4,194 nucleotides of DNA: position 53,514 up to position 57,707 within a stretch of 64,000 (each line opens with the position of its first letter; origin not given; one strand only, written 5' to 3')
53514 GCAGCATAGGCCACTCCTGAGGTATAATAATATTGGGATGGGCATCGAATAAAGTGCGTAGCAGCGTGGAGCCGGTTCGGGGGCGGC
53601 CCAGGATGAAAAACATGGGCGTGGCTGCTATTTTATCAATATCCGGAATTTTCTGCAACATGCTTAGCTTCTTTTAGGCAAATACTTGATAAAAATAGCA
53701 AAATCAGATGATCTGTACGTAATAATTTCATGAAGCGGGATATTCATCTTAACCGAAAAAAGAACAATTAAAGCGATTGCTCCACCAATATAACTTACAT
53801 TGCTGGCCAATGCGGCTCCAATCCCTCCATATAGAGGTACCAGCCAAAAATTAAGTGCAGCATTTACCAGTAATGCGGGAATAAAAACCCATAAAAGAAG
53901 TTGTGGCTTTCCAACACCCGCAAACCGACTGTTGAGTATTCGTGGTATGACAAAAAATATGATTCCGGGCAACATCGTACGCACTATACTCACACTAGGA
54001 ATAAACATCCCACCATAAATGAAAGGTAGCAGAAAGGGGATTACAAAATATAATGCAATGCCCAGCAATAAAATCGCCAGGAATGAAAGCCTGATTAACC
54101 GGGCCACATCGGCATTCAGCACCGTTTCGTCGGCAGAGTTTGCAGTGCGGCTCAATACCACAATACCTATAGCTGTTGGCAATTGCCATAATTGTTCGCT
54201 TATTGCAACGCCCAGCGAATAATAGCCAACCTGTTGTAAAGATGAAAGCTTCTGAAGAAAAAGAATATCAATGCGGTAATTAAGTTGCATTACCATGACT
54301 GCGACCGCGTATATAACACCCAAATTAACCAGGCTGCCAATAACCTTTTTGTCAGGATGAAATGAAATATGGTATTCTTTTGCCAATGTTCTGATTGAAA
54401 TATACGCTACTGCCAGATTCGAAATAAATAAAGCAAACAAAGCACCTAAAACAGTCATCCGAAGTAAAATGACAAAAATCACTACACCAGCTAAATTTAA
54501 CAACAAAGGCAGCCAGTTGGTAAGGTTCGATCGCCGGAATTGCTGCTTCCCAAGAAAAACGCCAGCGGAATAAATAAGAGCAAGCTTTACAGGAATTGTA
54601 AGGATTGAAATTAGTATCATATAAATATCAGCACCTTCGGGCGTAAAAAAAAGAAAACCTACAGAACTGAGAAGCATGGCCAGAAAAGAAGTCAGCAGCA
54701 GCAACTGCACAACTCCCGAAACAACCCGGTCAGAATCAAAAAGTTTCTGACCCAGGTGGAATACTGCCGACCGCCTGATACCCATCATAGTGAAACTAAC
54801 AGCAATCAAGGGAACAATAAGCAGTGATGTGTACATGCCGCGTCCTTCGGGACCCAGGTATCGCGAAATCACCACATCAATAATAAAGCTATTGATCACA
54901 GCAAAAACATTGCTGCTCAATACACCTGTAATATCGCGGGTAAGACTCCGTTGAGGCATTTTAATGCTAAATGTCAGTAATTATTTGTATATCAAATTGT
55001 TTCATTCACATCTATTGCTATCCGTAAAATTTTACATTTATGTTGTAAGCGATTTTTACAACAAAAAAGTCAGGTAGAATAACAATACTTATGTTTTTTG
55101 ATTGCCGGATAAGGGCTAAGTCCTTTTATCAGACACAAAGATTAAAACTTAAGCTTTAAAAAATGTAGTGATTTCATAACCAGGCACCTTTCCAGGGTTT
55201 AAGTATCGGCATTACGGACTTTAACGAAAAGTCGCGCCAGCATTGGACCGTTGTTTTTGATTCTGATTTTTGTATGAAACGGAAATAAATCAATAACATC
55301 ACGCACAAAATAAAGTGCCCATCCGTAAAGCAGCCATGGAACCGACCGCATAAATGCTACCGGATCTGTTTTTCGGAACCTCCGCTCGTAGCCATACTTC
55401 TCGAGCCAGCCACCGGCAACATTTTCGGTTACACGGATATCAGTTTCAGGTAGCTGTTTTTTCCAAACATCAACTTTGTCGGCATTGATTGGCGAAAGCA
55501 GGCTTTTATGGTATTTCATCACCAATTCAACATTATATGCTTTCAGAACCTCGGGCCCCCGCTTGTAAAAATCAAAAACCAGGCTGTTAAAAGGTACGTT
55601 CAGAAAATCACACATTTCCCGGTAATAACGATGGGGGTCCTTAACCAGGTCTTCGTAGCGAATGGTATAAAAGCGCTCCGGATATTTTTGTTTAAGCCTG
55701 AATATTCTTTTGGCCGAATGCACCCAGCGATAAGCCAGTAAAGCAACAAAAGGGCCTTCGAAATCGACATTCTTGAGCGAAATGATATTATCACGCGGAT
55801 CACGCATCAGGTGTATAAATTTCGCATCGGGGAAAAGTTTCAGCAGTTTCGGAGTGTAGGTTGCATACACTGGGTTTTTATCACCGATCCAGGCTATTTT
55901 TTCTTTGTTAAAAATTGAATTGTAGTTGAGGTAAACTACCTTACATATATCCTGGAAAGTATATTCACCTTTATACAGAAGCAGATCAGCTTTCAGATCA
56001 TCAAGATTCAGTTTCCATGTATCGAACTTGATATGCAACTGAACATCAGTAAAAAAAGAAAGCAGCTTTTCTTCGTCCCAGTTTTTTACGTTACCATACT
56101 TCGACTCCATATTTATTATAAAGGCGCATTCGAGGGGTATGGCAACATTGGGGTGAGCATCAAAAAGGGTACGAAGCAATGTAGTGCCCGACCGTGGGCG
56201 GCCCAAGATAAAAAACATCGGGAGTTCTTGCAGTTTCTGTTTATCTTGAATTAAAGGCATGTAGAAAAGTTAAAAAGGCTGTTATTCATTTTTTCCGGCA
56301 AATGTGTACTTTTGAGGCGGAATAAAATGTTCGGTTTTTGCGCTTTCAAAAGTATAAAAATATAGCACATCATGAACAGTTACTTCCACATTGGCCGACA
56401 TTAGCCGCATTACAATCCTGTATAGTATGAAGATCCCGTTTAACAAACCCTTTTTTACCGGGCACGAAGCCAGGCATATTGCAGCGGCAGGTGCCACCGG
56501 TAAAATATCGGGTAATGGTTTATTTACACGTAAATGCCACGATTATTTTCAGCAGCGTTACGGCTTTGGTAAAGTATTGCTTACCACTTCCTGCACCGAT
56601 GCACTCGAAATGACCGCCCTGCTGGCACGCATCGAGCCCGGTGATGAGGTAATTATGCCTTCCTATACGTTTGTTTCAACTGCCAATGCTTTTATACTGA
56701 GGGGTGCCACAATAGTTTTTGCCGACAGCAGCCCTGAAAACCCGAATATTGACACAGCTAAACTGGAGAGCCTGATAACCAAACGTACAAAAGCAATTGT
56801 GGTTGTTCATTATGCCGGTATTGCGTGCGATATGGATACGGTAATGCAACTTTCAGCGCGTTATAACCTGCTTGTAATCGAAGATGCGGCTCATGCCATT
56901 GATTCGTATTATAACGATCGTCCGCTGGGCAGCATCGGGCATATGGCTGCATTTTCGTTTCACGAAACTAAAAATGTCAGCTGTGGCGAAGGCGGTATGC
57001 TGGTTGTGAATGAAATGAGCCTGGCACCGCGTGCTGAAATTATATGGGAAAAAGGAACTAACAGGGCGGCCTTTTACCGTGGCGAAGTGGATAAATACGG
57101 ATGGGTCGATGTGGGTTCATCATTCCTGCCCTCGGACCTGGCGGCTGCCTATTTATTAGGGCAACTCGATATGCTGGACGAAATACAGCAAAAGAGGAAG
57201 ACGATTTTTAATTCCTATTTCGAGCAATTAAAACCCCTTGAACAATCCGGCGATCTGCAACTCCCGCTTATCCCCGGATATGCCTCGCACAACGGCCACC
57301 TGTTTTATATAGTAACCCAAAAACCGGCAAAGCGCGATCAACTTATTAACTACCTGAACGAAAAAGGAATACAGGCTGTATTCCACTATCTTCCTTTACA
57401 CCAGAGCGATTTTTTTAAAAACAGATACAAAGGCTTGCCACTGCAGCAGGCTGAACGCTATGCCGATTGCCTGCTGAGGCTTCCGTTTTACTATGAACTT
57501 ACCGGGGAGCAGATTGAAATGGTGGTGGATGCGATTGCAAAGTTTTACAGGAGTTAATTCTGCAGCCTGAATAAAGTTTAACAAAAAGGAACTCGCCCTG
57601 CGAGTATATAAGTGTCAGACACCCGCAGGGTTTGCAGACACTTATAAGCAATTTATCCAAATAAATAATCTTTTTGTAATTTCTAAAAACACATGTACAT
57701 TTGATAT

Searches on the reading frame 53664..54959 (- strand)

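Call 81: search_protein_families(library=pfam, proteins=[window:53664-54959:-], max_evalue=0.00001)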
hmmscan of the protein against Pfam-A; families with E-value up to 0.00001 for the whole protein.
window:53664-54959:- (431 aa): 1 family
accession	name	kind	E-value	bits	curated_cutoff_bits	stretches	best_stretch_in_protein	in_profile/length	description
PF01943.22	Polysacc_synt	-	4.2e-10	39.9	28.2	1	7-254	2-251/274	Polysaccharide biosynthesis protein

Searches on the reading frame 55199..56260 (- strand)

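Call 81: search_protein_families(library=pfam, proteins=[window:55199-56260:-], max_evalue=0.00001)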
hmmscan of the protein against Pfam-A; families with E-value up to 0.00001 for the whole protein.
window:55199-56260:- (353 aa): 2 families
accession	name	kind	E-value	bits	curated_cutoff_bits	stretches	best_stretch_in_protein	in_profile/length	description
PF13469.12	Sulfotransfer_3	-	4.6e-35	122.3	27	1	14-225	1-215/216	Sulfotransferase family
PF00685.33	Sulfotransfer_1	-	8.9e-15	55.2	22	1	179-285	140-250/255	Sulfotransferase domain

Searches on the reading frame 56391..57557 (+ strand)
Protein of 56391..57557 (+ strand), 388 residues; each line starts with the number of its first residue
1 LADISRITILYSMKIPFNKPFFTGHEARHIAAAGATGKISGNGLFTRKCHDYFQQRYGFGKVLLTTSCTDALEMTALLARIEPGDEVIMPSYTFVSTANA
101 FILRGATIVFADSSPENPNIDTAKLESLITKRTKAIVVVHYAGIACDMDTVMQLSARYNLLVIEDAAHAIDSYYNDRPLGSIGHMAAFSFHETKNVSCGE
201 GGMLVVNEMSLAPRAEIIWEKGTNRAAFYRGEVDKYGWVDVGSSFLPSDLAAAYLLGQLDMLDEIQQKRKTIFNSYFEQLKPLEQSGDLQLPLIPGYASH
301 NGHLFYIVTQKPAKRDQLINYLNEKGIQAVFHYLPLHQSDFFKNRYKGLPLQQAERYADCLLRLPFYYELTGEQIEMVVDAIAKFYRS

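Call 81: search_protein_families(library=pfam, proteins=[window:56391-57557:+], max_evalue=0.00001)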
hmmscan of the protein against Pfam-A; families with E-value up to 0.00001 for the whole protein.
window:56391-57557:+ (388 aa): 2 families
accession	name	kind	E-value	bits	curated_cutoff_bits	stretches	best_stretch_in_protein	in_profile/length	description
PF01041.23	DegT_DnrJ_EryC1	-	3e-86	290.3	19.8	1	33-382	14-359/360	DegT/DnrJ/EryC1/StrS aminotransferase family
PF00155.27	Aminotran_1_2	-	1.5e-11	44.5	19.7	1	48-169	50-189/361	Aminotransferase class I and II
